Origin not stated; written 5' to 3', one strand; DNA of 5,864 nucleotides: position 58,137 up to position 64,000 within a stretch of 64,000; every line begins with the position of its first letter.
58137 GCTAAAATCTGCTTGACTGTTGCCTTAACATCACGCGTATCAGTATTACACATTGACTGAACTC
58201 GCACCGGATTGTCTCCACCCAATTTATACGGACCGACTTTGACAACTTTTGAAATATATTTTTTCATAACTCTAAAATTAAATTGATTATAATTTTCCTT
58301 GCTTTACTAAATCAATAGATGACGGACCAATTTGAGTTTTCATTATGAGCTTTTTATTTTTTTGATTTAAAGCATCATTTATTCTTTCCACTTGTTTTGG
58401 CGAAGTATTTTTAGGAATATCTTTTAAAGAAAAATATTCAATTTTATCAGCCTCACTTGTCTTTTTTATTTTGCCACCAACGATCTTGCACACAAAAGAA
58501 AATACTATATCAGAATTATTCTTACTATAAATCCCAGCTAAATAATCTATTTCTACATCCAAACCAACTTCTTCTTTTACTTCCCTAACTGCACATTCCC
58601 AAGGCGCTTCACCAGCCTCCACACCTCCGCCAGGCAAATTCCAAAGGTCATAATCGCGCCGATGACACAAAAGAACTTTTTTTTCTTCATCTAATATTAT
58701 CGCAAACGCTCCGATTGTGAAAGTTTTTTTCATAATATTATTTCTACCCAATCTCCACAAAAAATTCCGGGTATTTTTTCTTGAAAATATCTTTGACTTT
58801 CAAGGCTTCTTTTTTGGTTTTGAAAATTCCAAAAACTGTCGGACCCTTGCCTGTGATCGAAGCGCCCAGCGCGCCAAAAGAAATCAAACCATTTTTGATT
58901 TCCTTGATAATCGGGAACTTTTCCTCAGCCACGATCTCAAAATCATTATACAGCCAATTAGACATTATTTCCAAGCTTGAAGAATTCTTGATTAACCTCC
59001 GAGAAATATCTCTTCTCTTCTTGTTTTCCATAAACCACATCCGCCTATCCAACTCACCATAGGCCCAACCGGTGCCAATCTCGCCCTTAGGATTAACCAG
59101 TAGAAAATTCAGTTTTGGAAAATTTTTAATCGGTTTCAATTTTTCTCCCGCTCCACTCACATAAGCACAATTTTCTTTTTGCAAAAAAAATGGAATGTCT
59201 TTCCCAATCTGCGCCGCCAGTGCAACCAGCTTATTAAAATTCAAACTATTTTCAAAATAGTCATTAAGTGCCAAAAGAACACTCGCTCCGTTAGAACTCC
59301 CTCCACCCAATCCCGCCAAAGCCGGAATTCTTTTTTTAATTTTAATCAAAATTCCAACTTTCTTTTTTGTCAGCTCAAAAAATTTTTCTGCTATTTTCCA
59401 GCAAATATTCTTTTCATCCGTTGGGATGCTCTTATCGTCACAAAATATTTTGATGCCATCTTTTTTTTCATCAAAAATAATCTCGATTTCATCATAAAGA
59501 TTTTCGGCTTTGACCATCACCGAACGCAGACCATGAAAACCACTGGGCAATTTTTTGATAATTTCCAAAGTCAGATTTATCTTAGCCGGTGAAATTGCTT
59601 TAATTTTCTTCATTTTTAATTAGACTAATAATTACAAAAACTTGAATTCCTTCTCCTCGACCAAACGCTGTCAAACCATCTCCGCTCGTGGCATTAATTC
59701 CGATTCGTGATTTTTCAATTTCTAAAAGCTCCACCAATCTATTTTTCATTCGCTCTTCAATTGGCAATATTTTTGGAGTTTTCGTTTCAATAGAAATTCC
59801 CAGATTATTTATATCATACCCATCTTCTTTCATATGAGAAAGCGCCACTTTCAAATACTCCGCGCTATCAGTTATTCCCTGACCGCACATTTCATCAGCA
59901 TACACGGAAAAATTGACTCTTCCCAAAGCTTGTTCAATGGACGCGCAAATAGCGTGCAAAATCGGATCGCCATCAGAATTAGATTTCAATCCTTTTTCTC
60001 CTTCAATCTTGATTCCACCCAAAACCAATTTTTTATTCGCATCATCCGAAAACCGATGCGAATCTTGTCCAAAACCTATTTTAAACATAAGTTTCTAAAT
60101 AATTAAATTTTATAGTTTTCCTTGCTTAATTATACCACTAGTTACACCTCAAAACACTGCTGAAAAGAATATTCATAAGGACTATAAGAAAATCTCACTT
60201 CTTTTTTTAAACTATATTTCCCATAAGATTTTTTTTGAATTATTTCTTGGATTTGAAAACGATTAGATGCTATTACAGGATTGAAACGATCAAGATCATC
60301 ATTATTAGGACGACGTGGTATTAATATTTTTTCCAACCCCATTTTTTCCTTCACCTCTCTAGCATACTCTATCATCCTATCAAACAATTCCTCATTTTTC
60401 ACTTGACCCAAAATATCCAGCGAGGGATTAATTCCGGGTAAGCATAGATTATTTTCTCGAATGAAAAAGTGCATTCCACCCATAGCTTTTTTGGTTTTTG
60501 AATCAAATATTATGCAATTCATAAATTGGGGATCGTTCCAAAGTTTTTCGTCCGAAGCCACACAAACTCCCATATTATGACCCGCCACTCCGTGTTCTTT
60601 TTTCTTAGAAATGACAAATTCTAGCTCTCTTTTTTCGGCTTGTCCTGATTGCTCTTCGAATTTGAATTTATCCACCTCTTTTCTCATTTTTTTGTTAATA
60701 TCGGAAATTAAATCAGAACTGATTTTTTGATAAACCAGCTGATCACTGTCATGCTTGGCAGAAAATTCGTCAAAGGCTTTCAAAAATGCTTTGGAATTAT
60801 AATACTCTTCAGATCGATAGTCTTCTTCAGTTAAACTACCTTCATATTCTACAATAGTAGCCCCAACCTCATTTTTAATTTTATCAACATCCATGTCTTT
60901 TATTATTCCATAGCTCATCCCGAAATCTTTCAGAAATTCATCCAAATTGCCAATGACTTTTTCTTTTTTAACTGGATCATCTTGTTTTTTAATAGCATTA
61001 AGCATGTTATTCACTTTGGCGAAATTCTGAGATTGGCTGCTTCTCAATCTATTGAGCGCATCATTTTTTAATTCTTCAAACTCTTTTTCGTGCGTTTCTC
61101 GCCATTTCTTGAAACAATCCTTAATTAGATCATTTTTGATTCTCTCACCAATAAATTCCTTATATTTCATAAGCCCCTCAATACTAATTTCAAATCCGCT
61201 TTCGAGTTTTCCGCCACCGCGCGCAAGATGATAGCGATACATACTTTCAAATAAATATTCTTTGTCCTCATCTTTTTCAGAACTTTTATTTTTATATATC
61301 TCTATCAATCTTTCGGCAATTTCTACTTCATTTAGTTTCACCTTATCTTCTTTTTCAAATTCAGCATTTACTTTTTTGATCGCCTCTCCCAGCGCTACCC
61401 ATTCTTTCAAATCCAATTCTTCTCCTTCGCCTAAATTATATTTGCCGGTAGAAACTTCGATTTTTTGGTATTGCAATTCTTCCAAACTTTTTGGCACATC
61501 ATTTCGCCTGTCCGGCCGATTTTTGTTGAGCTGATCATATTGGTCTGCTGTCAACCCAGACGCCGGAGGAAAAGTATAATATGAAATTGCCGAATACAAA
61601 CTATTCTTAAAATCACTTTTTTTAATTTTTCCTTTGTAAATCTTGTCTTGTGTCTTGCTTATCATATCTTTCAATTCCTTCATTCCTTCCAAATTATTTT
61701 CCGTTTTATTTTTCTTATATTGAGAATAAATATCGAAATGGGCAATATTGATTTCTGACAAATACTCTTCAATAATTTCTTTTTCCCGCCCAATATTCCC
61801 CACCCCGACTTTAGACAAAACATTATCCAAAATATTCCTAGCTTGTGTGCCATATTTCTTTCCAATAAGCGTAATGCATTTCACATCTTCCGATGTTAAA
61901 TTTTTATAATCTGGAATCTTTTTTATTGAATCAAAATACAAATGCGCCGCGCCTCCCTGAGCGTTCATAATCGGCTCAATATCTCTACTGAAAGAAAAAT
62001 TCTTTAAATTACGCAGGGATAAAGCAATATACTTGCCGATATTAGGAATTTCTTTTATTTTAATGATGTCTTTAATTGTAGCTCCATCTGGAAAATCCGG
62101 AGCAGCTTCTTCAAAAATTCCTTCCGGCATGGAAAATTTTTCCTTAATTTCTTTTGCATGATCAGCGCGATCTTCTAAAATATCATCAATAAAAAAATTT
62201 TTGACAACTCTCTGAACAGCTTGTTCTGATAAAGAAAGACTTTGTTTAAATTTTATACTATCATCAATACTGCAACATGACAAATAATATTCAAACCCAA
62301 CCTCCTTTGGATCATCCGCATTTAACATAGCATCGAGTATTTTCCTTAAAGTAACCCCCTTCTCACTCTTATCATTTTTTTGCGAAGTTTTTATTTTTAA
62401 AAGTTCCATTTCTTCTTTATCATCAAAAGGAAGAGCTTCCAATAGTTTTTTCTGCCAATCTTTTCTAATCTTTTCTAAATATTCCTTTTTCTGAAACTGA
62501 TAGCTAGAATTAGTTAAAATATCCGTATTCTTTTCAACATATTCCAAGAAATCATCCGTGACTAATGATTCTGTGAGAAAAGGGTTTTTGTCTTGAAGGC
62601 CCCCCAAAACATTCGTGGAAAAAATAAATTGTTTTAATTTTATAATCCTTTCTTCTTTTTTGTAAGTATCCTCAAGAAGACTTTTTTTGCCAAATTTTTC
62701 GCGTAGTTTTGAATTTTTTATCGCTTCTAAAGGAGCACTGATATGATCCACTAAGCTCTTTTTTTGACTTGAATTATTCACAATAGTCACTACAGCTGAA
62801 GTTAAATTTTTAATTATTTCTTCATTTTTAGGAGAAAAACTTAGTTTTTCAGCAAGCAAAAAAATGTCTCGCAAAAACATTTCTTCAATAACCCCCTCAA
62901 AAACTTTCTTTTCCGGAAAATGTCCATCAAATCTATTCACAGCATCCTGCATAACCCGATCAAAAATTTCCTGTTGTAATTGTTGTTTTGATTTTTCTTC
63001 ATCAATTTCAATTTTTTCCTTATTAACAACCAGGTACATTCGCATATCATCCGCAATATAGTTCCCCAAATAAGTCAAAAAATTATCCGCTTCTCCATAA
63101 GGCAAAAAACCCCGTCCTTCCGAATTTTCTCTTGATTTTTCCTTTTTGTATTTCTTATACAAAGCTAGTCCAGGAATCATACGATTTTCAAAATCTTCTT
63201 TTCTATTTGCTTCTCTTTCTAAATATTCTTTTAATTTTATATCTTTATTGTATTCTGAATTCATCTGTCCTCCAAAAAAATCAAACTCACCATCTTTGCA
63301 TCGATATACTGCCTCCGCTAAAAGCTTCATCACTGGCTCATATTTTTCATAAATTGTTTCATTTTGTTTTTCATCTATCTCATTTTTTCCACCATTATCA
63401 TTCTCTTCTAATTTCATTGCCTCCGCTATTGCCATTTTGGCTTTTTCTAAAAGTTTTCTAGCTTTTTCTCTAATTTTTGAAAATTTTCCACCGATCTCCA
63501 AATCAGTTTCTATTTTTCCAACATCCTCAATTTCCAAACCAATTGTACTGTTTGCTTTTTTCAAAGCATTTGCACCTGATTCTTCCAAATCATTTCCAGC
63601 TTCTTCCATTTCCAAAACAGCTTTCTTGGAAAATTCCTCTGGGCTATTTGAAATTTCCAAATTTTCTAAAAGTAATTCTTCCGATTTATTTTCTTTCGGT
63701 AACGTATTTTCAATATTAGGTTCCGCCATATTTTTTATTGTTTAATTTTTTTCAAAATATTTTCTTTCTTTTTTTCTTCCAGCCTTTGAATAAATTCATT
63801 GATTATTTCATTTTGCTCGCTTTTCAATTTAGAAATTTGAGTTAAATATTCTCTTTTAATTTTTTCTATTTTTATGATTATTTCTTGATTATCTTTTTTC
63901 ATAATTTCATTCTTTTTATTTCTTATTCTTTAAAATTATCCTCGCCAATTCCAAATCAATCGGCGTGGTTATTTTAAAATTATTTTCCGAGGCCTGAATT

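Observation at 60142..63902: Second giant (1195 aa) unrecognisable cytoplasmic protein with a tightly coupled 55-aa coiled-coil partner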

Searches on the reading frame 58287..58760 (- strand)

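Call 5: search_protein_families(library=pfam, proteins=[window:58287-58760:-], max_evalue=1)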
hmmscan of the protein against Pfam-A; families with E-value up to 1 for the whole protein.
window:58287-58760:- (157 aa): 2 families
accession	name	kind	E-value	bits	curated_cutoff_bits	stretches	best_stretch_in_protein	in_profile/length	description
PF00293.34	NUDIX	-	3.3e-22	79.4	21.1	1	15-121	3-125/134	NUDIX domain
PF14815.12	NUDIX_4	-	7.8e-05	22.9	35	1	19-126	2-109/113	NUDIX domain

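Call 91: search_protein_families(library=ncbifam, proteins=[window:58287-58760:-], max_evalue=1)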
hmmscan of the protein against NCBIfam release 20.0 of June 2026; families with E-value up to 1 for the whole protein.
window:58287-58760:- (157 aa): 25 families
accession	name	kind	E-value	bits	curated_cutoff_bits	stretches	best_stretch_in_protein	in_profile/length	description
TIGR00586.1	mutt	equivalog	3.7e-11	43.1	97.9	1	13-132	4-128/129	8-oxo-dGTP diphosphatase MutT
NF052459.1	OxoGTPPhMutT1Mycb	equivalog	4e-10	39.3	475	1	25-118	16-112/292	8-oxo-(d)GTP phosphatase MutT1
NF041652.1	Nud_hyd_Dein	equivalog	1.1e-09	38.7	200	1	18-75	16-81/152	Nudix hydrolase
NF006530.0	PRK08999.1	equivalog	3.4e-09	36.2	245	1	18-70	9-65/315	Nudix family hydrolase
NF001937.0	PRK00714.1-4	equivalog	4.1e-09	36.3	139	1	11-70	4-63/161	RNA pyrophosphohydrolase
NF006961.0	PRK09438.1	equivalog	8.2e-09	35.1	103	1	19-72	12-66/151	dihydroneopterin triphosphate diphosphatase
NF001936.0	PRK00714.1-3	equivalog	1.1e-08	35.1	118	1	12-75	4-71/155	RNA pyrophosphohydrolase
NF001938.0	PRK00714.1-5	equivalog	4.2e-08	32.7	116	1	20-74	18-80/172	RNA pyrophosphohydrolase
NF008044.0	PRK10776.1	equivalog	1.7e-07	31.2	148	1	18-74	7-67/130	8-oxo-dGTP diphosphatase MutT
NF007834.0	PRK10546.1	equivalog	1.7e-07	31.1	156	1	16-75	4-68/135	pyrimidine (deoxy)nucleoside triphosphate diphosphatase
TIGR02705.1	nudix_YtkD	equivalog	2.3e-07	30.5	154.4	1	23-106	31-111/156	RNA deprotection pyrophosphohydrolase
NF001935.0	PRK00714.1-2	equivalog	3.5e-07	29.9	259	1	20-70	13-63/183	RNA pyrophosphohydrolase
NF001934.0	PRK00714.1-1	equivalog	9.1e-07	28.5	241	1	20-70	13-63/176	RNA pyrophosphohydrolase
NF001299.0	PRK00241.1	equivalog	1.3e-05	24.8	158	1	24-77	143-199/263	NAD(+) diphosphatase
NF003788.0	PRK05379.1-5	equivalog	1.5e-05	24.4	354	1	20-78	218-278/351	bifunctional nicotinamide-nucleotide adenylyltransferase/Nudix hydroxylase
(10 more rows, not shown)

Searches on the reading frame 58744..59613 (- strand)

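Call 5: search_protein_families(library=pfam, proteins=[window:58744-59613:-], max_evalue=1)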
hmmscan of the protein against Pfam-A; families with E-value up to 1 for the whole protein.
window:58744-59613:- (289 aa): 5 families
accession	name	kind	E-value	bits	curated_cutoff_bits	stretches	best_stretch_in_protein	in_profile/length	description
PF00288.32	GHMP_kinases_N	-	1.6e-13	51.1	22.3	1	69-144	1-84/87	GHMP kinases N terminal domain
PF08544.19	GHMP_kinases_C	-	2.9e-13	50.4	21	1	219-282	20-84/85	GHMP kinases C terminal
PF22700.2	MVD-like_N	-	0.0025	17.9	27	1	31-135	25-130/157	Diphosphomevalonate decarboxylase-like N-terminal domain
PF07824.17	Chaperone_III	-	0.066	13.9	25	1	39-70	22-53/110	Type III secretion chaperone domain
PF23834.1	DUF7204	-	0.35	11.8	27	0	263-281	18-36/50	Domain of unknown function (DUF7204)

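Call 91: search_protein_families(library=ncbifam, proteins=[window:58744-59613:-], max_evalue=1)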
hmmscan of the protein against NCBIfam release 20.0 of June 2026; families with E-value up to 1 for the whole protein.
window:58744-59613:- (289 aa): 15 families
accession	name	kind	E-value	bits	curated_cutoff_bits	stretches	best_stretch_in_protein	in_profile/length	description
TIGR00154.1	ispE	equivalog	3.5e-52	177.8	138.7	1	5-286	4-280/294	4-(cytidine 5'-diphospho)-2-C-methyl-D-erythritol kinase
NF011202.0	PRK14608.1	equivalog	5.6e-45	153.9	204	1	2-287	8-288/294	4-(cytidine 5'-diphospho)-2-C-methyl-D-erythritol kinase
NF011205.0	PRK14611.1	equivalog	2e-42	145.6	364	1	6-271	4-259/275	4-(cytidine 5'-diphospho)-2-C-methyl-D-erythritol kinase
NF002870.0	PRK03188.1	equivalog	2.5e-42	144.7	286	1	2-275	9-281/310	4-(cytidine 5'-diphospho)-2-C-methyl-D-erythritol kinase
NF011207.0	PRK14613.1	equivalog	2.7e-38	131.9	359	1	7-274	2-280/297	4-(cytidine 5'-diphospho)-2-C-methyl-D-erythritol kinase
NF003216.0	PRK04181.1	equivalog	1.1e-32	113.8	191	1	10-240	7-237/257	4-(cytidine 5'-diphospho)-2-C-methyl-D-erythritol kinase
NF004568.0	PRK05905.1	equivalog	2e-29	103.1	321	1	6-241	6-234/261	4-(cytidine 5'-diphospho)-2-C-methyl-D-erythritol kinase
NF002288.1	PRK01212.1-4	equivalog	2e-22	79.6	194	2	36-135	22-124/303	homoserine kinase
TIGR00191.1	thrB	equivalog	2.8e-13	49.4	168.25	2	48-136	38-129/304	homoserine kinase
TIGR01920.1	Shik_kin_archae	equivalog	6.8e-08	32.2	126.85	2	241-272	223-255/266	shikimate kinase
NF040726.1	BetaRFA-P_synth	equivalog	3.3e-07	29.7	328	2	42-131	45-127/327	beta-ribofuranosylaminobenzene 5'-phosphate synthase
NF003036.0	PRK03926.1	equivalog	9.8e-05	21.6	403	1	50-140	40-128/302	mevalonate kinase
TIGR00549.1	mevalon_kin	equivalog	0.00021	20.9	163.05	1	69-137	64-130/276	mevalonate kinase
NF003006.0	PRK03817.1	equivalog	0.0073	15.3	443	1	82-136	82-136/352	galactokinase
NF045559.1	sacti_RiPP_CxC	equivalog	0.092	13.2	75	1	70-99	19-48/87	StsA-related sactipeptide RiPP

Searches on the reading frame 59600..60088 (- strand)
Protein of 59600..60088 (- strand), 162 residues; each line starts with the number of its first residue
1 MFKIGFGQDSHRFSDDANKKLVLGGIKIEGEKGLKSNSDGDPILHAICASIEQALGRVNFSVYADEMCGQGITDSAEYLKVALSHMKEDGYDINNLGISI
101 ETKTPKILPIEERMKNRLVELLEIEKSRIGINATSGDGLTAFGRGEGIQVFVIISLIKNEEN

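Call 5: search_protein_families(library=pfam, proteins=[window:59600-60088:-], max_evalue=1)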
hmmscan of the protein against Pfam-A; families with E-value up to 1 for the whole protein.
window:59600-60088:- (162 aa): 2 families
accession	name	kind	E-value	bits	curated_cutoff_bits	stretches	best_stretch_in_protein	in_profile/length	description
PF02542.21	YgbB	-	1.5e-35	123.3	26.7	1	2-156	1-154/155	YgbB family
PF20090.4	DUF6482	-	0.24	11.8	23.5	1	62-86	75-98/101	Family of unknown function (DUF6482)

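Call 91: search_protein_families(library=ncbifam, proteins=[window:59600-60088:-], max_evalue=1)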
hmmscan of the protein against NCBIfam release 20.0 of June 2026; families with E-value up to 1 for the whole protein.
window:59600-60088:- (162 aa): 2 families
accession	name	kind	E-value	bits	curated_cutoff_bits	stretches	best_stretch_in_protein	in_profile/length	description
TIGR00151.1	ispF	equivalog_domain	3.5e-40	137.6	116.45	1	3-158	1-155/155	2-C-methyl-D-erythritol 2,4-cyclodiphosphate synthase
NF006899.0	PRK09382.1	equivalog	1.6e-27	96.7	417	1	3-158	227-381/387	bifunctional 2-C-methyl-D-erythritol 4-phosphate cytidylyltransferase/2-C-methyl-D-erythritol 2,4-cyclodiphosphate synthase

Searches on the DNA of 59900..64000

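Call 111: search_rna_families(source=window, start=59900, end=64000, threshold=evalue, max_evalue=1)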
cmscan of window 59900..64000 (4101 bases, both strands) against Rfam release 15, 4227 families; matches with E-value up to 1: 1.
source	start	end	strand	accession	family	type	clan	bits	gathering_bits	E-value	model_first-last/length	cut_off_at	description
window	62824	62892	-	RF00202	snoR66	Gene; snRNA; snoRNA; CD-box;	-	21.7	43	0.44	1-76/76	no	Small nucleolar RNA R66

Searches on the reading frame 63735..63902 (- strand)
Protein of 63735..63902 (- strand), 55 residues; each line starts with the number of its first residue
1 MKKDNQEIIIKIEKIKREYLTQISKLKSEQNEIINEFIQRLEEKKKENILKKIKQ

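Call 5: search_protein_families(library=pfam, proteins=[window:63735-63902:-], max_evalue=1)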
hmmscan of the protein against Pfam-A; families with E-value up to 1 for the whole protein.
window:63735-63902:- (55 aa): 5 families
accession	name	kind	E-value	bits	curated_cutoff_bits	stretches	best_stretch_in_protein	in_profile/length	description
PF20711.2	DUF6825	-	0.0053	17.6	27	1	11-47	21-57/105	Family of unknown function (DUF6825)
PF05062.17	RICH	-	0.01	16.6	23.2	1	3-43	32-68/82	RICH domain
PF22080.2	Dark_CARD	-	0.23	12.5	25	1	2-46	28-71/82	Dark, CARD domain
PF11186.13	DUF2972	-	0.31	11.4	22.2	1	3-54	95-146/199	Protein of unknown function (DUF2972)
PF11050.13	Viral_env_E26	-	0.56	10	25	1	10-53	72-115/225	Virus envelope protein E26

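Call 6: search_protein_families(library=ncbifam, proteins=[window:63735-63902:-], max_evalue=1)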
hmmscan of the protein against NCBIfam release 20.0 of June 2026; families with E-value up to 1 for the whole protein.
window:63735-63902:- (55 aa): 2 families
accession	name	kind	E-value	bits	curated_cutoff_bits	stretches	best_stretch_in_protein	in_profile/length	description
NF041316.1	NleH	equivalog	0.0083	15.6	450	1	3-45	201-244/304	type III secretion system effector kinase NleH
NF033838.0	PspC_subgroup_1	exception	0.77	8.3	700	1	3-46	84-120/684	pneumococcal surface protein PspC, choline-binding form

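Call 11: search_protein_families(library=phrogs, proteins=[window:63735-63902:-], max_evalue=1)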
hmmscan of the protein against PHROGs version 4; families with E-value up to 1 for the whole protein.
window:63735-63902:- (55 aa): 3 families
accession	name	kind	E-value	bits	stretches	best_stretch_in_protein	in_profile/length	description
phrog_3145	-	unknown function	0.003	18.2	1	3-45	79-122/181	-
phrog_7956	-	unknown function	0.12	13.9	1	6-47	26-69/101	-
phrog_3355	-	unknown function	0.16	13.2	1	3-48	67-115/117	-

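Call 12: search_protein_families(library=padloc, proteins=[window:63735-63902:-], max_evalue=1)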
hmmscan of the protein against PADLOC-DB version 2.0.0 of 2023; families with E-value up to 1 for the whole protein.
window:63735-63902:- (55 aa): 0 families

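Call 102: find_homologous_proteins(query=window:63738-63902:-, max_evalue=0.1)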
Query window:63738-63902:- (55 aa): 2 proteins with E <= 0.1 among 2 candidates.
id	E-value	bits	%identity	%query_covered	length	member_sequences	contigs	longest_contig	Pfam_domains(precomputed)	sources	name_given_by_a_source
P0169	1.8e-21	91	100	100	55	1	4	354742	-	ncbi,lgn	ncbi:MAG: hypothetical protein WAV31_04440 [Candidatus Moraniibacteriota bacterium]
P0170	1.2e-12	64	89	67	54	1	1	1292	-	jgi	jgi:hypothetical protein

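Call 103: find_encoding_contigs(protein=P0170, flank=5000)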
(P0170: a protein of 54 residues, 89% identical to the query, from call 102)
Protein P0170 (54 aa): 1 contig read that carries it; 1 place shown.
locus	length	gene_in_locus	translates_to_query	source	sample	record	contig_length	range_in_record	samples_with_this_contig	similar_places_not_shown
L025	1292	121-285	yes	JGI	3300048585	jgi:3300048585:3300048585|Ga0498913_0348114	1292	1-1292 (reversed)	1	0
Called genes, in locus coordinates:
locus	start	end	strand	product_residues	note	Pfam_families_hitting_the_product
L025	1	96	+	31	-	?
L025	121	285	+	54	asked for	-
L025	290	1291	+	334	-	?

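Call 104: find_encoding_contigs(protein=P0169, flank=6000, max_places=6)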
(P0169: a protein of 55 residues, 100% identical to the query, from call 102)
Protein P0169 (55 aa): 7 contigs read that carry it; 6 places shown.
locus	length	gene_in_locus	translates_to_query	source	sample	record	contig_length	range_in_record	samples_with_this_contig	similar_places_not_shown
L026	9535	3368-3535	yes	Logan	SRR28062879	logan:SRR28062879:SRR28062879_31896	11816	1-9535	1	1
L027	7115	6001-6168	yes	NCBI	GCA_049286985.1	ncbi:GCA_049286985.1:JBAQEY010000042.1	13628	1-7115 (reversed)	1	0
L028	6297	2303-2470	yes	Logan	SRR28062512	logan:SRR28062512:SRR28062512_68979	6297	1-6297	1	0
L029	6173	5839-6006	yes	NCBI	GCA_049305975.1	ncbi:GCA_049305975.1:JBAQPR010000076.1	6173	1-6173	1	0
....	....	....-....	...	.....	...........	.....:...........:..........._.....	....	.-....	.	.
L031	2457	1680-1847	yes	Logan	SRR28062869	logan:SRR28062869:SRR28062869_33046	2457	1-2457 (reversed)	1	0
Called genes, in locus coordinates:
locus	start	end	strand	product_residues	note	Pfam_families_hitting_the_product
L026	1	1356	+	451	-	?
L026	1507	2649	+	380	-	PF02670:DXP_reductoisom, PF08436:DXP_redisom_C, PF13288:DXPR_C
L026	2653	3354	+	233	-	PF01128:IspD, PF02348:CTP_transf_3, PF12804:NTP_transf_3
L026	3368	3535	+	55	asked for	-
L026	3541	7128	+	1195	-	-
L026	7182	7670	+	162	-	PF02542:YgbB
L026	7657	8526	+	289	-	PF00288:GHMP_kinases_N, PF08544:GHMP_kinases_C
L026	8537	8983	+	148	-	PF00293:NUDIX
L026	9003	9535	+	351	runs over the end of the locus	PF04551:GcpE, PF26540:GcpE_C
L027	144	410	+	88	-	PF02583:Trns_repr_metal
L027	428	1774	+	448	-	PF00403:HMA, PF13386:DsbD_2, PF13473:Cupredoxin_1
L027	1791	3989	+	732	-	PF00403:HMA, PF00122:E1-E2_ATPase, PF00702:Hydrolase, PF08282:Hydrolase_3 (weak)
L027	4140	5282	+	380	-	PF02670:DXP_reductoisom, PF08436:DXP_redisom_C, PF13288:DXPR_C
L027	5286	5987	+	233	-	PF01128:IspD, PF02348:CTP_transf_3, PF12804:NTP_transf_3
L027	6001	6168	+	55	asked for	-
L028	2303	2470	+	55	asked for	-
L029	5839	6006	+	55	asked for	-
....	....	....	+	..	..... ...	-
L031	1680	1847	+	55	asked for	-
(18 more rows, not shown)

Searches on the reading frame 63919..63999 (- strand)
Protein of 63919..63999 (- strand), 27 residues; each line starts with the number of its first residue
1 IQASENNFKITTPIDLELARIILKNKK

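Call 91: search_protein_families(library=ncbifam, proteins=[window:63919-63999:-], max_evalue=1)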
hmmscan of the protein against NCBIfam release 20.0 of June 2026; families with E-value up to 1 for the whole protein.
seq(27 aa): 4 families
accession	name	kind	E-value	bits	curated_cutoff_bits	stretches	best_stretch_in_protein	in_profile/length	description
NF001186.0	PRK00155.2-3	equivalog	0.00016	21.2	253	1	1-24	200-223/224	2-C-methyl-D-erythritol 4-phosphate cytidylyltransferase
TIGR00453.1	ispD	equivalog_domain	0.004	16.6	181.3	1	2-23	198-219/219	2-C-methyl-D-erythritol 4-phosphate cytidylyltransferase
NF001183.0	PRK00155.1-3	subfamily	0.0056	16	166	1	4-26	212-234/237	D-ribitol-5-phosphate cytidylyltransferase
NF009924.0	PRK13385.1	subfamily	0.0074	15.9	342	1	2-25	202-225/230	2-C-methyl-D-erythritol 4-phosphate cytidylyltransferase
